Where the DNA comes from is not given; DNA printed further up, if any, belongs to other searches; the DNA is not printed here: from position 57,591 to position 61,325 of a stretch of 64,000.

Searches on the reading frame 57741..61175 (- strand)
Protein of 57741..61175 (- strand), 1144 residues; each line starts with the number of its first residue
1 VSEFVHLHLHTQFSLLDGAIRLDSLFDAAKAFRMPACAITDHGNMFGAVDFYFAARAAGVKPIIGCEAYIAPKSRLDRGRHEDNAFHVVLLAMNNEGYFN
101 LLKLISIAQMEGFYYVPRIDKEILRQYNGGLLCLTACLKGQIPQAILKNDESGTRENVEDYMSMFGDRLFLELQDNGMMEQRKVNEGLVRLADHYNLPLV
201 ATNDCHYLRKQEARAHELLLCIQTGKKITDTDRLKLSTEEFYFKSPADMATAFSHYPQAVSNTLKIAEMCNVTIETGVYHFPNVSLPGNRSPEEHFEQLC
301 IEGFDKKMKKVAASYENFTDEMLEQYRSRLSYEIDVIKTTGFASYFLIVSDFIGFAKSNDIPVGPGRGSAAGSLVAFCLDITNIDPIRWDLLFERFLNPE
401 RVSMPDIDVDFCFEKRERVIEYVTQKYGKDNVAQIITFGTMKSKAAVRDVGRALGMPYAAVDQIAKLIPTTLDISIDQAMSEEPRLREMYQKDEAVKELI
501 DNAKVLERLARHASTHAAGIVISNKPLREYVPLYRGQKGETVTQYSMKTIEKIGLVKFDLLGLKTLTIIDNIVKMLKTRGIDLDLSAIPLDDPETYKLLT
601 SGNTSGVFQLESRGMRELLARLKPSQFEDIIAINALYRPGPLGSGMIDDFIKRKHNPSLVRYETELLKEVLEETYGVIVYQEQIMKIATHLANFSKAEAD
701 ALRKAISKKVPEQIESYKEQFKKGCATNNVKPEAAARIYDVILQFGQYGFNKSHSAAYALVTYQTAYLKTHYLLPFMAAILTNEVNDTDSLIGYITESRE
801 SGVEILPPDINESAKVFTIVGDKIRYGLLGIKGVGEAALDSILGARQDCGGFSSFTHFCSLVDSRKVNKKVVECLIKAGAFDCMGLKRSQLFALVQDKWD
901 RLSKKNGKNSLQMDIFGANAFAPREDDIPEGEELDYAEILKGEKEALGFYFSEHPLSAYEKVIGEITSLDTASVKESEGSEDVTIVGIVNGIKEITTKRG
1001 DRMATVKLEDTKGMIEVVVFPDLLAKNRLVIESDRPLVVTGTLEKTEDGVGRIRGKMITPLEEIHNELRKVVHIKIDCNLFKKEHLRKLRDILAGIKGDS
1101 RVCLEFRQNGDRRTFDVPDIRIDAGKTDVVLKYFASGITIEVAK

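Call 67: search_protein_families(library=pfam, proteins=[window:57741-61175:-], max_evalue=0.00001)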
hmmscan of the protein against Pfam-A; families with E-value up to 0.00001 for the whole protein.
window:57741-61175:- (1144 aa): 5 families
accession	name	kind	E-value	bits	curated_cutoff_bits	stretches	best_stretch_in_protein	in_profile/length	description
PF07733.18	DNA_pol3_alpha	-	7.4e-105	350.7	23.9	1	295-562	2-260/260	Bacterial DNA polymerase III alpha NTPase domain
PF17657.6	DNA_pol3_finger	-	5.4e-65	218.2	22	1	565-729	1-166/166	Bacterial DNA polymerase III alpha subunit finger domain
PF02811.25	PHP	-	1.5e-55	188.4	26.4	1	6-175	1-163/164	PHP domain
PF14579.12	HHH_6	-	7.8e-29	100.2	25.6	1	802-891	1-90/90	Helix-hairpin-helix motif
PF01336.31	tRNA_anti-codon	-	2.4e-08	34.3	27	1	983-1049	1-63/75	OB-fold nucleic acid binding domain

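Call 78: find_homologous_proteins(query=window:57741-61175:-, max_evalue=1e-100)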
Query window:57741-61175:- (1144 aa): 8000 proteins with E <= 1e-100 among 8000 candidates; the best 120 are listed.
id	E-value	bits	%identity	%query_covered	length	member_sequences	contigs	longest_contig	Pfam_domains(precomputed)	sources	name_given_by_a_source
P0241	0.0e+0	2589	100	100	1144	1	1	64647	PF02811.27,PF14579.13,PF01336.32,PF17657.7,PF07733.19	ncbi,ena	-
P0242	0.0e+0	2575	99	100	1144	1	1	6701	PF02811.27,PF14579.13,PF01336.32,PF17657.7,PF07733.19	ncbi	ncbi:MAG: DNA polymerase III subunit alpha [Syntrophorhabdales bacterium]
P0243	0.0e+0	2574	99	100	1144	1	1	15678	PF02811.27,PF14579.13,PF01336.32,PF17657.7,PF07733.19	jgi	jgi:DNA polymerase-3 subunit alpha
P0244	0.0e+0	2556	99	100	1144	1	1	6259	PF02811.27,PF14579.13,PF01336.32,PF17657.7,PF07733.19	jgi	jgi:DNA polymerase-3 subunit alpha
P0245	0.0e+0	2541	98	100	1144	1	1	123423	PF02811.27,PF14579.13,PF01336.32,PF17657.7,PF07733.19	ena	-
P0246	0.0e+0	2541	98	100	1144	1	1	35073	PF02811.27,PF14579.13,PF01336.32,PF17657.7,PF07733.19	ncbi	ncbi:MAG: DNA polymerase III subunit alpha [Syntrophorhabdales bacterium]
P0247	0.0e+0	2539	98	100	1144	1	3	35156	PF02811.27,PF14579.13,PF01336.32,PF17657.7,PF07733.19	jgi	jgi:DNA polymerase-3 subunit alpha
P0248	0.0e+0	2476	95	100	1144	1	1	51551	PF02811.27,PF14579.13,PF01336.32,PF17657.7,PF07733.19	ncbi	-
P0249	0.0e+0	2425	93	100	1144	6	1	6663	PF02811.27,PF14579.13,PF01336.32,PF17657.7,PF07733.19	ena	-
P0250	0.0e+0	2321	97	92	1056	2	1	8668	PF02811.27,PF14579.13,PF01336.32,PF17657.7,PF07733.19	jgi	-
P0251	0.0e+0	2215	84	100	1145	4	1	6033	PF02811.27,PF14579.13,PF01336.32,PF17657.7,PF07733.19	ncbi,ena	-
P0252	0.0e+0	2199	83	100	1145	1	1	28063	PF02811.27,PF14579.13,PF01336.32,PF17657.7,PF07733.19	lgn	-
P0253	0.0e+0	2179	82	100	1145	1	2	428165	PF02811.27,PF14579.13,PF01336.32,PF17657.7,PF07733.19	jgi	jgi:DNA polymerase-3 subunit alpha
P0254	0.0e+0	2165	82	100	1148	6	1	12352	PF02811.27,PF14579.13,PF01336.32,PF17657.7,PF07733.19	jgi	-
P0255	0.0e+0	2152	80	100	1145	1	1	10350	PF02811.27,PF14579.13,PF01336.32,PF17657.7,PF07733.19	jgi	jgi:DNA polymerase-3 subunit alpha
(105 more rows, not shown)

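Call 82: find_encoding_contigs(protein=P0241, flank=10000, max_places=3)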
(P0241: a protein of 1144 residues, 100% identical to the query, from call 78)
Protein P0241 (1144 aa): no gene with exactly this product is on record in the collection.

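Call 84: find_encoding_contigs(protein=P0419, flank=10000, max_places=3)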
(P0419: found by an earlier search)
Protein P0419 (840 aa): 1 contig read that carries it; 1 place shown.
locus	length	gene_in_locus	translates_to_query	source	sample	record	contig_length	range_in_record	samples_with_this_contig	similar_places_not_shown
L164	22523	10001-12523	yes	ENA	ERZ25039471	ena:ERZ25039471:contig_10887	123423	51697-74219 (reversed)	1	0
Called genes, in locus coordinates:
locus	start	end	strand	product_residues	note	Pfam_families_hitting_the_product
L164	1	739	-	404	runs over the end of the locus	PF07690:MFS_1, PF12832:MFS_1_like, PF07690:MFS_1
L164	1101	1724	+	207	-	PF02663:FmdE, PF23475:zf-Tbcl_FmdE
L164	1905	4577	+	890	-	PF21423:AhtL-like_1st, PF00384:Molybdopterin, PF01568:Molydop_binding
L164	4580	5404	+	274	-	PF12797:Fer4_2 (faint), PF12838:Fer4_7 (faint), PF13247:Fer4_11, PF13187:Fer4_9 (weak), PF00037:Fer4 (weak), PF12837:Fer4_6 (weak), PF13237:Fer4_10 (weak), PF13620:CarboxypepD_reg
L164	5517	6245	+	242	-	PF00392:GntR, PF07702:UTRA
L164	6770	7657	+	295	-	PF04199:Cyclase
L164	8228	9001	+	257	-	PF00106:adh_short, PF08659:KR, PF13561:adh_short_C2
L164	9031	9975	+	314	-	PF01210:NAD_Gly3P_dh_N (weak), PF01488:Shikimate_DH (weak), PF02737:3HCDH_N, PF03446:NAD_binding_2 (weak), PF03807:F420_oxidored (faint), PF00725:3HCDH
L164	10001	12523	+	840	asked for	PF21423:AhtL-like_1st, PF00384:Molybdopterin, PF01568:Molydop_binding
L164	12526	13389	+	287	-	PF12838:Fer4_7 (faint), PF13187:Fer4_9 (faint), PF13247:Fer4_11, PF13620:CarboxypepD_reg (weak)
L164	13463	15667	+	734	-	PF02629:CoA_binding, PF13380:CoA_binding_2, PF13607:Succ_CoA_lig, PF13549:ATP-grasp_5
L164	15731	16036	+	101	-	PF05853:BKACE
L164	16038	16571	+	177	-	PF05853:BKACE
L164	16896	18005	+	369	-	PF13433:Peripla_BP_5 (faint), PF13458:Peripla_BP_6, PF01094:ANF_receptor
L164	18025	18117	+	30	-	-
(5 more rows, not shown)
